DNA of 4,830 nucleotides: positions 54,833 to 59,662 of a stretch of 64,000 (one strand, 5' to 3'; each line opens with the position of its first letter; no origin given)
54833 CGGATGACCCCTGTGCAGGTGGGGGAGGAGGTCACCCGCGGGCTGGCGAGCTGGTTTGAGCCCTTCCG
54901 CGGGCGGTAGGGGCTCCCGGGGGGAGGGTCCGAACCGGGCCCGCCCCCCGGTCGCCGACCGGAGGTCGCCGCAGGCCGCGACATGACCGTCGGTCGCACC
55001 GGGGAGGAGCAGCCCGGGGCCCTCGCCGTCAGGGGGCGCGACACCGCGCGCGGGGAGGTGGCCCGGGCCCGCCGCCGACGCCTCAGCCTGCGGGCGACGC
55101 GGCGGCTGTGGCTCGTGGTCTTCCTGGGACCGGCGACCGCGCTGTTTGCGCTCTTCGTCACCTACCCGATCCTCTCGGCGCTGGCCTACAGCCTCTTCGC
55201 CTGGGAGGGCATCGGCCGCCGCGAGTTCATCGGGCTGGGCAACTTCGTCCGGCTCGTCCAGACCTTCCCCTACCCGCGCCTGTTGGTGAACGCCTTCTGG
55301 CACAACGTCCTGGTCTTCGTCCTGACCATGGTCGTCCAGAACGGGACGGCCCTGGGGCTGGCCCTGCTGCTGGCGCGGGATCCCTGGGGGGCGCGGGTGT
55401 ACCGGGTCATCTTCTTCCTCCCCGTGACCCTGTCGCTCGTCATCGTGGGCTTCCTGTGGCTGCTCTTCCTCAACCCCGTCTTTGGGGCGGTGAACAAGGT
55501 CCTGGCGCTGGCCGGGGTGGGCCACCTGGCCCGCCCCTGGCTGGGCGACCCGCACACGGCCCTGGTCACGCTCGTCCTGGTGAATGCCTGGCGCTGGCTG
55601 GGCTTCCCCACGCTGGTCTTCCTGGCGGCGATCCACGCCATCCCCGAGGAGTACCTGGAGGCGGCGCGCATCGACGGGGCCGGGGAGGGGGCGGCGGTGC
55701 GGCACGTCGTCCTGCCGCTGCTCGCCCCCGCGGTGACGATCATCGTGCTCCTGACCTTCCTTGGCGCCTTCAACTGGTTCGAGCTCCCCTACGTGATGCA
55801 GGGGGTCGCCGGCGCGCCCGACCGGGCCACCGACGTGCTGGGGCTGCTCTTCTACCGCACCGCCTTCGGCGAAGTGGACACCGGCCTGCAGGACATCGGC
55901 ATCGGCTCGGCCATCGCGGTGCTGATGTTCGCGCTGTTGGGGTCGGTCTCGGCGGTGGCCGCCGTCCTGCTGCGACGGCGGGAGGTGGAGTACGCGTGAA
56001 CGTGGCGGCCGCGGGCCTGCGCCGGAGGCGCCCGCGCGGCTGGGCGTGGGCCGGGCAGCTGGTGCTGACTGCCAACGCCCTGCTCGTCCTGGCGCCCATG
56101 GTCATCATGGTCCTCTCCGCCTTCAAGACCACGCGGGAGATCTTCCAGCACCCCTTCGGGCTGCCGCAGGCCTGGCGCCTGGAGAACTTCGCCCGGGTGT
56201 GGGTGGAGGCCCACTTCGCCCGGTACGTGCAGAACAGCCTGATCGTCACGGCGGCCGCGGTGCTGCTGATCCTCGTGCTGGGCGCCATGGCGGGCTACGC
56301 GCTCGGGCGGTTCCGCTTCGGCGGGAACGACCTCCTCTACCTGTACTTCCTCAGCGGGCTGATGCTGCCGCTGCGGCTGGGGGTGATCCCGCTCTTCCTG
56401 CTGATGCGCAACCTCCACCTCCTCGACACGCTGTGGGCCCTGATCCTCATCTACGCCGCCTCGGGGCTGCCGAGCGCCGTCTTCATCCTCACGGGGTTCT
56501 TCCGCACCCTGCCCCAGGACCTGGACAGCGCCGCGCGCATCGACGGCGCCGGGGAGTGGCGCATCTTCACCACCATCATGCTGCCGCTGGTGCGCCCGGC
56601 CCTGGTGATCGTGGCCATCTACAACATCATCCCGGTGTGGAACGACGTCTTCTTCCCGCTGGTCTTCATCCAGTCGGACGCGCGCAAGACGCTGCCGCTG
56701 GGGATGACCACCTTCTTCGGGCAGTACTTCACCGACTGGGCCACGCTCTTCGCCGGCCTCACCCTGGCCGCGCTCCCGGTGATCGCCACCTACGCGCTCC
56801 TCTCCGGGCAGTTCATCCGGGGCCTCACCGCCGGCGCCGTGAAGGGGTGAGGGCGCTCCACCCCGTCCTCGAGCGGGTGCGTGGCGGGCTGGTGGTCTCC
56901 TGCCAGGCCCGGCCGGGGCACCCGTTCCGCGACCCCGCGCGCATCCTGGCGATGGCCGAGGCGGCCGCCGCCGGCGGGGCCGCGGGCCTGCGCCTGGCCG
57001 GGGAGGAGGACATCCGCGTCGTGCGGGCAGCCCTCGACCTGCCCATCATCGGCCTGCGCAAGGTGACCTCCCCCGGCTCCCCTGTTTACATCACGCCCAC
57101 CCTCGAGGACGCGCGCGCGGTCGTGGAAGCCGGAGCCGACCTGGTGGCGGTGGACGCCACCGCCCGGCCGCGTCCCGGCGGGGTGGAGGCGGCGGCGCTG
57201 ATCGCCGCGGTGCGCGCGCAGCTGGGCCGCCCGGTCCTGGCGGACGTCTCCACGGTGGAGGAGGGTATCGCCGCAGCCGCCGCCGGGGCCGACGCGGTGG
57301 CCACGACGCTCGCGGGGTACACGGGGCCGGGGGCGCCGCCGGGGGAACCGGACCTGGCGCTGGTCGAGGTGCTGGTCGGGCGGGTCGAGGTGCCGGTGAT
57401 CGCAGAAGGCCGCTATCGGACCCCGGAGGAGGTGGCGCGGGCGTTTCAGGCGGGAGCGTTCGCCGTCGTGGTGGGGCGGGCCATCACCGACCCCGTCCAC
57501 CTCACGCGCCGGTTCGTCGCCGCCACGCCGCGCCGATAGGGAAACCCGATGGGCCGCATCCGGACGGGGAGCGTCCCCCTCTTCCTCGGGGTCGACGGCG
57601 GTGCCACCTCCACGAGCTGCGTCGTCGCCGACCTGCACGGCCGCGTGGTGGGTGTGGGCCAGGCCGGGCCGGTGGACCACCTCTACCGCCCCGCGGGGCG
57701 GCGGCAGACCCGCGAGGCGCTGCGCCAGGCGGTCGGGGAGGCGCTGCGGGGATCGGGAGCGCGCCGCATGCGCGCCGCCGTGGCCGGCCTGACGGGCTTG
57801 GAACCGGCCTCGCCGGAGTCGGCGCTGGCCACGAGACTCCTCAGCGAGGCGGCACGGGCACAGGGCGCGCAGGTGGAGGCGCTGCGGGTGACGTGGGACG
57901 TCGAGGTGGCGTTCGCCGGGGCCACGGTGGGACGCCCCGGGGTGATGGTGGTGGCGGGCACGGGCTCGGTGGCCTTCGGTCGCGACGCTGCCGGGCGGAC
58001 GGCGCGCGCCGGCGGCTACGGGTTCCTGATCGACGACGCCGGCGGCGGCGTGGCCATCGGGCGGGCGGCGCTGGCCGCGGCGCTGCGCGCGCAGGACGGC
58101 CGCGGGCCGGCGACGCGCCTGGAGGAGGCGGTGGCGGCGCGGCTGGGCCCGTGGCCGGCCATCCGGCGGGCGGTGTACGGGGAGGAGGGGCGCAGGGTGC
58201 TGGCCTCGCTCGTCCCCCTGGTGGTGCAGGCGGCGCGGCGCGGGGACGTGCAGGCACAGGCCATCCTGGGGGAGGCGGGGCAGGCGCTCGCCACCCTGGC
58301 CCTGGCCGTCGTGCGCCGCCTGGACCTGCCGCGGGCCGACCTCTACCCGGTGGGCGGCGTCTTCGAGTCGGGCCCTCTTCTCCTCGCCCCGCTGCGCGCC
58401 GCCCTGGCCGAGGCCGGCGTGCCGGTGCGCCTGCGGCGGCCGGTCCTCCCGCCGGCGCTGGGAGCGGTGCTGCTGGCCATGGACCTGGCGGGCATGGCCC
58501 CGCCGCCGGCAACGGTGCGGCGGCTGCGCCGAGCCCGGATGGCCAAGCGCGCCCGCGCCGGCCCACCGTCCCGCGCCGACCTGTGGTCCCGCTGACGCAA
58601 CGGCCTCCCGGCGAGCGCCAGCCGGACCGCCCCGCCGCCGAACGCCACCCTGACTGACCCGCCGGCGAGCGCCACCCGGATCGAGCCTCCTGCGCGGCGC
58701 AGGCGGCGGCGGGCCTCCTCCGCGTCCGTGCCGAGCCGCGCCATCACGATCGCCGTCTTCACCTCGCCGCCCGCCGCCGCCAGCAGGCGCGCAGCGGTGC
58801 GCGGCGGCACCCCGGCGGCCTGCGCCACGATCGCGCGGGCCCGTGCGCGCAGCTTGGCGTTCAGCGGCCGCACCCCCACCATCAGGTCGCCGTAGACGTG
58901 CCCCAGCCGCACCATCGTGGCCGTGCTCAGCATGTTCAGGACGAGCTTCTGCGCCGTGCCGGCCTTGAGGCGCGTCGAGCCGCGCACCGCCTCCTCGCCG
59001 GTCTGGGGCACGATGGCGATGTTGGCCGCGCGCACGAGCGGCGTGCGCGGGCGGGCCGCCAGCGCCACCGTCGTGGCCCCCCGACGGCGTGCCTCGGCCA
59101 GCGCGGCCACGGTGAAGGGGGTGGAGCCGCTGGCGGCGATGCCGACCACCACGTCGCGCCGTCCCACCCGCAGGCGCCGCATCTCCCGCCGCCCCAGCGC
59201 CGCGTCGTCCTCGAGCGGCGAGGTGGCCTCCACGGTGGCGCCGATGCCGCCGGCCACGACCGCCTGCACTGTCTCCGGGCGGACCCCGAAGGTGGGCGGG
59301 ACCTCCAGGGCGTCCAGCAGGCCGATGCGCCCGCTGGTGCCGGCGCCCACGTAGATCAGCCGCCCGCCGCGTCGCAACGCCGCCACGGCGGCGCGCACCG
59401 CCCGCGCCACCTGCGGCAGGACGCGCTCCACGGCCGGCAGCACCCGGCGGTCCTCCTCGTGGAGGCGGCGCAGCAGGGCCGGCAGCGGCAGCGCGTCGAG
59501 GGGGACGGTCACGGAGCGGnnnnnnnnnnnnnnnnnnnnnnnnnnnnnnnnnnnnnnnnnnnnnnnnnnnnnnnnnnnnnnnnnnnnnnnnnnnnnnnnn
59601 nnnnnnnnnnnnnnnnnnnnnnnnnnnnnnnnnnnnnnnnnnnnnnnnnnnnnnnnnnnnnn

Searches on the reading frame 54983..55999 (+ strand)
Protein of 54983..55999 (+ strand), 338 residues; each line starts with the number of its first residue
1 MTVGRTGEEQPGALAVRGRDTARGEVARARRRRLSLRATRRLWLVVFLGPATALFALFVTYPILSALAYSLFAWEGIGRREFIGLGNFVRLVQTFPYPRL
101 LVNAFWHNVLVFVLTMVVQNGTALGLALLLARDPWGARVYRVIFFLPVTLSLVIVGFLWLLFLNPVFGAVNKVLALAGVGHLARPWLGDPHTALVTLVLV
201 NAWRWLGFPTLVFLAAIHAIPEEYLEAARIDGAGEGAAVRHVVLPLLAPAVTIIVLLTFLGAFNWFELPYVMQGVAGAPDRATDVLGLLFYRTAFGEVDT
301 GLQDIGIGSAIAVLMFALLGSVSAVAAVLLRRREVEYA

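Call 49: search_protein_families(library=pfam, proteins=[window:54983-55999:+], max_evalue=0.00001)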
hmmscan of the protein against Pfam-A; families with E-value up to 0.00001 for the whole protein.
window:54983-55999:+ (338 aa): 1 family
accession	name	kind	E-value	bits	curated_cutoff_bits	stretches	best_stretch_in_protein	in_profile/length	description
PF00528.27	BPD_transp_1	-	1.9e-17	64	26.4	1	124-333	2-181/184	Binding-protein-dependent transport system inner membrane component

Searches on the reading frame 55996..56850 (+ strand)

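Call 49: search_protein_families(library=pfam, proteins=[window:55996-56850:+], max_evalue=0.00001)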
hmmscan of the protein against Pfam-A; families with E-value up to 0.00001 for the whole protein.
window:55996-56850:+ (284 aa): 1 family
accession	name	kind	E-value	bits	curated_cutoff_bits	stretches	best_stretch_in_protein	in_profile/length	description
PF00528.27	BPD_transp_1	-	8.7e-14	52.1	26.4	1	94-265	3-170/184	Binding-protein-dependent transport system inner membrane component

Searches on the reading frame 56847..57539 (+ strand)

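Call 49: search_protein_families(library=pfam, proteins=[window:56847-57539:+], max_evalue=0.00001)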
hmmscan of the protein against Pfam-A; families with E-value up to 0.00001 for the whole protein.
window:56847-57539:+ (230 aa): 1 family
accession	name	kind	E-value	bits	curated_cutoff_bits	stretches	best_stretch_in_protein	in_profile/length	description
PF04131.20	NanE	-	1.4e-53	181.4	27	1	34-227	2-190/192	Putative N-acetylmannosamine-6-phosphate epimerase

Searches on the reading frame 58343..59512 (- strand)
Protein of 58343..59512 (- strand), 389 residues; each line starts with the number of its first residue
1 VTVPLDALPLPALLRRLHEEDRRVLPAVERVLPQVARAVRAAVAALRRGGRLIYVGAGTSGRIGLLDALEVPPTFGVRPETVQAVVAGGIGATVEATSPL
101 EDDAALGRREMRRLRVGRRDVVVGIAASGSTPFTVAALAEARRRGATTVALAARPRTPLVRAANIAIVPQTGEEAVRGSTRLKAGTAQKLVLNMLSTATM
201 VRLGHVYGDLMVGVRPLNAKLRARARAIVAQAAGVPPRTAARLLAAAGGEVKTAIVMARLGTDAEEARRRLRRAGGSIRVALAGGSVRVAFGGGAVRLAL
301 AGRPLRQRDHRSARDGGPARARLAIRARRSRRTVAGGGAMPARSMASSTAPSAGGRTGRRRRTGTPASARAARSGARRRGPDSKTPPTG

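Call 49: search_protein_families(library=pfam, proteins=[window:58343-59512:-], max_evalue=0.00001)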
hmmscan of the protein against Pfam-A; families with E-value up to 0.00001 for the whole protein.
window:58343-59512:- (389 aa): 3 families
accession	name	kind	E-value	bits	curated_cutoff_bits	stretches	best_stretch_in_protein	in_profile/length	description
PF22645.1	GKRP_SIS_N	-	2.3e-14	53.5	27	1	34-139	1-110/113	Glucokinase regulatory protein N-terminal SIS domain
PF01380.27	SIS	-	4.8e-10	39.8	25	1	114-196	49-129/131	SIS domain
PF13580.11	SIS_2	-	8.6e-10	39.2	27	1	29-152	15-137/138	SIS domain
